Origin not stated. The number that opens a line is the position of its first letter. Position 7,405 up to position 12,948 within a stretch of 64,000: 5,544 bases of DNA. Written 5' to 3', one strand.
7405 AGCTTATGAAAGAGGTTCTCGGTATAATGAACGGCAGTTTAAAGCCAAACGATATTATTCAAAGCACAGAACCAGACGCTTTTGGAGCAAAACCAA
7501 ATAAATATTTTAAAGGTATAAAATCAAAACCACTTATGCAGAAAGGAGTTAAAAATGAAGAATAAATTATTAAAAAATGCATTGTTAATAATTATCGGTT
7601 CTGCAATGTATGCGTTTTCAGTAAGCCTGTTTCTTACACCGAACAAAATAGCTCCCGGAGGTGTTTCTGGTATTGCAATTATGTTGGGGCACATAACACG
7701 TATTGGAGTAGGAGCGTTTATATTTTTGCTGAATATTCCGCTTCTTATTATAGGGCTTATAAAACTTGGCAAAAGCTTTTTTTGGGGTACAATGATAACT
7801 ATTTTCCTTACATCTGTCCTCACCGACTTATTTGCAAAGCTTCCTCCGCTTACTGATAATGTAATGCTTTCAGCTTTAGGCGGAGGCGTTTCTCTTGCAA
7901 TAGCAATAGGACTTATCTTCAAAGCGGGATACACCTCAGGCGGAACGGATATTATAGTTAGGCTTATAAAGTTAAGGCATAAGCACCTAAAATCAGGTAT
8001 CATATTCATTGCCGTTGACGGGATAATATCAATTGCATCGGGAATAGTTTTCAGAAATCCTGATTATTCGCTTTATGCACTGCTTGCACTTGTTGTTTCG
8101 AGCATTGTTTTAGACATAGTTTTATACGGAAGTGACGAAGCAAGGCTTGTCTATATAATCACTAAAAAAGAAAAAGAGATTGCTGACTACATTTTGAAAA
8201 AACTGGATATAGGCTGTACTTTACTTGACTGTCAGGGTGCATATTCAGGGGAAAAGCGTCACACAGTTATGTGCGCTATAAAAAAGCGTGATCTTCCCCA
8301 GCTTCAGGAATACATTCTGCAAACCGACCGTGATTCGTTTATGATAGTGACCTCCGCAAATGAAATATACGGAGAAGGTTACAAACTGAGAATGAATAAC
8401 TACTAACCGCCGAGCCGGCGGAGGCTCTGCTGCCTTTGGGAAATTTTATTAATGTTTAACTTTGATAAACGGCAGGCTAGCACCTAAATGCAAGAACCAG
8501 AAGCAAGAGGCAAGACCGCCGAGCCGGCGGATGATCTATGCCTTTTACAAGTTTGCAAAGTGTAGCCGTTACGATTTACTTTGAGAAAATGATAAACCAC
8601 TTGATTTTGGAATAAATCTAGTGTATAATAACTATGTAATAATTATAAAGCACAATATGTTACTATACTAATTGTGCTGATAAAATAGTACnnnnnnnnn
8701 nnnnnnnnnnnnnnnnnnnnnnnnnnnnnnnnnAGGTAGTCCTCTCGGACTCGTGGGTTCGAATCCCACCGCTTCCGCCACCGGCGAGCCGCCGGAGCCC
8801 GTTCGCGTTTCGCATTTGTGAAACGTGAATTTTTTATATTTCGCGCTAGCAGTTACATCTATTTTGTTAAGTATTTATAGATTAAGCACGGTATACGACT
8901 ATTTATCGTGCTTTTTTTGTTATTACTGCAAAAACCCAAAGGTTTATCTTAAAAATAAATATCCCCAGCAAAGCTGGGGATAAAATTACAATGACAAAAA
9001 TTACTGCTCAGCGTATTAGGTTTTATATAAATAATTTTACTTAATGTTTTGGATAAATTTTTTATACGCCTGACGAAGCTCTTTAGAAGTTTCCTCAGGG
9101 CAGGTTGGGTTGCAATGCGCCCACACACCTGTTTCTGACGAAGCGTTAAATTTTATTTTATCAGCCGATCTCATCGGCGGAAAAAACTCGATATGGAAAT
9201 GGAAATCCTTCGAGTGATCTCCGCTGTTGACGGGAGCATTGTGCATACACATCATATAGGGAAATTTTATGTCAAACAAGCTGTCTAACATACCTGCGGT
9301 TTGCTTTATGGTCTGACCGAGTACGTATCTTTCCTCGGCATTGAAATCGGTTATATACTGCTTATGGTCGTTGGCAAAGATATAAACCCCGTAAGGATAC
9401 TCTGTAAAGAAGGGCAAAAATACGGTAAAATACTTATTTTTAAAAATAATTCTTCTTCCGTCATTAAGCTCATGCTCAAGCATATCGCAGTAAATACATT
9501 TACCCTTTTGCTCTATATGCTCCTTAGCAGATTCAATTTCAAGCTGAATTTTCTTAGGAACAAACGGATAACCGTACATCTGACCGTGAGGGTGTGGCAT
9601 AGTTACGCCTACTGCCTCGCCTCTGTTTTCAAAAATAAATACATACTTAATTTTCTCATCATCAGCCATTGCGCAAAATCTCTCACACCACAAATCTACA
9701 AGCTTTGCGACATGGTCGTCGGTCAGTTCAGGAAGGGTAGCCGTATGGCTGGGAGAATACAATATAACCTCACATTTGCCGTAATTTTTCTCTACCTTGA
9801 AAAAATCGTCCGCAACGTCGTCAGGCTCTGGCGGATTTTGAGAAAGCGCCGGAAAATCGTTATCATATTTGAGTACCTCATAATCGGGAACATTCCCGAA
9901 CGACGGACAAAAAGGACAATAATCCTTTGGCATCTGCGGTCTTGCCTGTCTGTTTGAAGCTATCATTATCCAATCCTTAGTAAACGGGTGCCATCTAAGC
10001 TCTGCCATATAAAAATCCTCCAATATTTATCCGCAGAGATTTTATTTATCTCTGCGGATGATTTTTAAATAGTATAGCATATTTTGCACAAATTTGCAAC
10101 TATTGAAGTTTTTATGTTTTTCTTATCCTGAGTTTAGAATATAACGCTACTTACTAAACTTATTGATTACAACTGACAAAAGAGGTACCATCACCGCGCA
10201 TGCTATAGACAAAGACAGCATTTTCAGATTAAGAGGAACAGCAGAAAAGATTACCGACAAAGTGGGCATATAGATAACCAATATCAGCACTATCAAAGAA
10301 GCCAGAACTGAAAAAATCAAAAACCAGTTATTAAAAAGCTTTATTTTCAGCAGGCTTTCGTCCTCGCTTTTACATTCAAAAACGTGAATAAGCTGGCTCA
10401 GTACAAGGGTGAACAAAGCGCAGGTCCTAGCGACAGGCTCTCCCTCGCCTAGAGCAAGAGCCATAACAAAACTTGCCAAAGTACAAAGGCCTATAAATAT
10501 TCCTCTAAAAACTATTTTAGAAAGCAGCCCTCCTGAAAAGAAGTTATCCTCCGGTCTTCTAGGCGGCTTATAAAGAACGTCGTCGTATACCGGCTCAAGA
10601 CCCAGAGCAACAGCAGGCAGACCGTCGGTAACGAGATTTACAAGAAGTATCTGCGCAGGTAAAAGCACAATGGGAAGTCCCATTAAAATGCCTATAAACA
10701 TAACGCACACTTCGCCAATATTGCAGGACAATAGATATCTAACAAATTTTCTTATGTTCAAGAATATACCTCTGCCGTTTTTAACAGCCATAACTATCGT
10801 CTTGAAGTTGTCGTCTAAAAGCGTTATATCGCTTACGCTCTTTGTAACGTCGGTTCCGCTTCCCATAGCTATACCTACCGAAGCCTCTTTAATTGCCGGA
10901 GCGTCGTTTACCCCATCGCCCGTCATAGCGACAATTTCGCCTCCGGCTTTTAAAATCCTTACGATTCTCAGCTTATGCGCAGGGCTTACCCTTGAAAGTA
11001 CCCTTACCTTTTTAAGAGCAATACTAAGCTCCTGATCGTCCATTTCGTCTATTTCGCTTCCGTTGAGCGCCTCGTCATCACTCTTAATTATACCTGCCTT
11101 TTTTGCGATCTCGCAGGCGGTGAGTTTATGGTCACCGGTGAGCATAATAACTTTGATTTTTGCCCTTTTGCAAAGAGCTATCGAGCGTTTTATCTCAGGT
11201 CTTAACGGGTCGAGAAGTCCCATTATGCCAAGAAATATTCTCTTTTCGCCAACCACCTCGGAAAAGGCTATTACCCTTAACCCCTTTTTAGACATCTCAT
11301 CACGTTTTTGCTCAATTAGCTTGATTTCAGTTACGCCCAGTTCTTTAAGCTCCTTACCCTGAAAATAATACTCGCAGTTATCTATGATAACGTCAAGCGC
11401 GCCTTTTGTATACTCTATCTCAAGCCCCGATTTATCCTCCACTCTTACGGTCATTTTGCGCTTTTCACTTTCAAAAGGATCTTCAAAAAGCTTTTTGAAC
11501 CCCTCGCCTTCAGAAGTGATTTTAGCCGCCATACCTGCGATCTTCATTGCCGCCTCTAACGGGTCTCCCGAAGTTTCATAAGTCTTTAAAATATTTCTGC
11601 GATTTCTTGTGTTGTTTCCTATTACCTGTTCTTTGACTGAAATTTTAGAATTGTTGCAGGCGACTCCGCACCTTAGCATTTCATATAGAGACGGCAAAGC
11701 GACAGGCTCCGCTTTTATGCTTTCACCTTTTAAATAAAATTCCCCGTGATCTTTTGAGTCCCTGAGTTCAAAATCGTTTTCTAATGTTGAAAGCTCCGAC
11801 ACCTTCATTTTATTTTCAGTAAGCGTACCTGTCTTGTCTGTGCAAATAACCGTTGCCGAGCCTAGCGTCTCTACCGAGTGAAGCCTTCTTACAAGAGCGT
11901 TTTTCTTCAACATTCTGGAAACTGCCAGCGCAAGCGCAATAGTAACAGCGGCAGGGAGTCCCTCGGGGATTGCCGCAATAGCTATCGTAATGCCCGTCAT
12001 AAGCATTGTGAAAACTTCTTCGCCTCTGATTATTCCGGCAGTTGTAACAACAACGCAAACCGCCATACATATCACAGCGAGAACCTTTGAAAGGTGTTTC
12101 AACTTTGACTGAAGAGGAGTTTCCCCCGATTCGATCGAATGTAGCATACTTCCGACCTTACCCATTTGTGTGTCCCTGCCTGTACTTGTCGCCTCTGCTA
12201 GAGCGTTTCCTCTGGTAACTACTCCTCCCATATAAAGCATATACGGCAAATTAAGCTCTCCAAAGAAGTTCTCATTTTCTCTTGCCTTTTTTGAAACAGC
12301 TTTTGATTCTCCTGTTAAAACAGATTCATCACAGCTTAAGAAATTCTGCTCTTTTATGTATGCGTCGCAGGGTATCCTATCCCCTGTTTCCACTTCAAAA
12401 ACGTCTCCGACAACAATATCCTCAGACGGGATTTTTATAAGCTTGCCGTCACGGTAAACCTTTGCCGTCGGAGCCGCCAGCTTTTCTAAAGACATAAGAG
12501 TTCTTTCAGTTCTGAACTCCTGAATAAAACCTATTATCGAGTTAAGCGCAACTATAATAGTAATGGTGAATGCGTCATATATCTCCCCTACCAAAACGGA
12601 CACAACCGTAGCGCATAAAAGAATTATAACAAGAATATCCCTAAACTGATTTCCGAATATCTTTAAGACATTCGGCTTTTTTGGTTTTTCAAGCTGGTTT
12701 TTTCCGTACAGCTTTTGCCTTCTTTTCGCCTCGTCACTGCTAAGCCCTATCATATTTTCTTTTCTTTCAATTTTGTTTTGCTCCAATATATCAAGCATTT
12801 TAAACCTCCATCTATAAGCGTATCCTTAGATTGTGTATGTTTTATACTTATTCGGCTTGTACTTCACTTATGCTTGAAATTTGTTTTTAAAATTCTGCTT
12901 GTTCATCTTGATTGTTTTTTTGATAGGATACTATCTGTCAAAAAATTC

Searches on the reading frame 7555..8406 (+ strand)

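Call 38: search_protein_families(library=pfam, proteins=[window:7555-8406:+], max_evalue=0.001)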
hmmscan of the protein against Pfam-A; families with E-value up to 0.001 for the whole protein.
window:7555-8406:+ (283 aa): 2 families
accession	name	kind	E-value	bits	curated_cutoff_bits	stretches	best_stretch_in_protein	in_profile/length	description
PF02588.21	YitT_membrane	-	1.2e-57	195.1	24.3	1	9-213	2-204/205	Uncharacterised 5xTM membrane BCR, YitT family COG1284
PF10035.14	DUF2179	-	1.1e-16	60.9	22.8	1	220-273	2-55/55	Uncharacterized protein conserved in bacteria (DUF2179)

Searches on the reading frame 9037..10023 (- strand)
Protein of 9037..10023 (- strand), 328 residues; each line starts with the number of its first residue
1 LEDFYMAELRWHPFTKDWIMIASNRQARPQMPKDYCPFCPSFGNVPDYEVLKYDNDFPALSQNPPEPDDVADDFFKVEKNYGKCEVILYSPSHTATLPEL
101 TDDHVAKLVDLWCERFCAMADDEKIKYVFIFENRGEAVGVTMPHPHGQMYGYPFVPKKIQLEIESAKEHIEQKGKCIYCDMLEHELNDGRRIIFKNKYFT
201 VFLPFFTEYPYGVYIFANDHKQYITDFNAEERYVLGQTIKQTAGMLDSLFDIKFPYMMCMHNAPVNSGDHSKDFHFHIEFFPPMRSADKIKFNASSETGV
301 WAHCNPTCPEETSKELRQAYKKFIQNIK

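Call 38: search_protein_families(library=pfam, proteins=[window:9037-10023:-], max_evalue=0.001)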
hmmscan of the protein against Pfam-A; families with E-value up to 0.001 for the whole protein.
window:9037-10023:- (328 aa): 3 families
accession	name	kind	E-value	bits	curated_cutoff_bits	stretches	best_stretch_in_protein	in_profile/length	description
PF01087.27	GalP_UDP_transf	-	3e-30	106.5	22.1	1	35-156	54-184/184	Galactose-1-phosphate uridyl transferase, N-terminal domain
PF02744.22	GalP_UDP_tr_C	-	1.7e-17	64.1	29.2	1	163-288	2-126/165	Galactose-1-phosphate uridyl transferase, C-terminal domain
PF16285.10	DUF4931_N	-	1.4e-06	28.9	24.1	1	86-151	55-120/124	Domain of unknown function (DUF4931) N-terminal domain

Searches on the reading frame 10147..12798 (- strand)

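Call 87: search_protein_families(library=pfam, proteins=[window:10147-12798:-], max_evalue=0.001)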
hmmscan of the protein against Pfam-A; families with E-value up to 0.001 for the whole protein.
window:10147-12798:- (883 aa): 6 families
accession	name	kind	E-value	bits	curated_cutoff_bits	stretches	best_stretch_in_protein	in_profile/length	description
PF00122.25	E1-E2_ATPase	-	1.3e-48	165.4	28.1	1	107-299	2-181/181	E1-E2 ATPase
PF00689.26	Cation_ATPase_C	-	3.4e-46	157.7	27.3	1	709-874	1-168/175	Cation transporting ATPase, C-terminus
PF00702.32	Hydrolase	-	3.2e-16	60.7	26.4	1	317-639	3-190/191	haloacid dehalogenase-like hydrolase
PF00690.31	Cation_ATPase_N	-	2.3e-14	53.2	20.4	1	18-67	20-69/69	Cation transporter/ATPase, N-terminus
PF13246.12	Cation_ATPase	-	1.6e-10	41.3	21.7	1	380-478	2-91/91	Cation transport ATPase (P-type)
PF08282.18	Hydrolase_3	-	0.00012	22.4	20.9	0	616-665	199-248/255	haloacid dehalogenase-like hydrolase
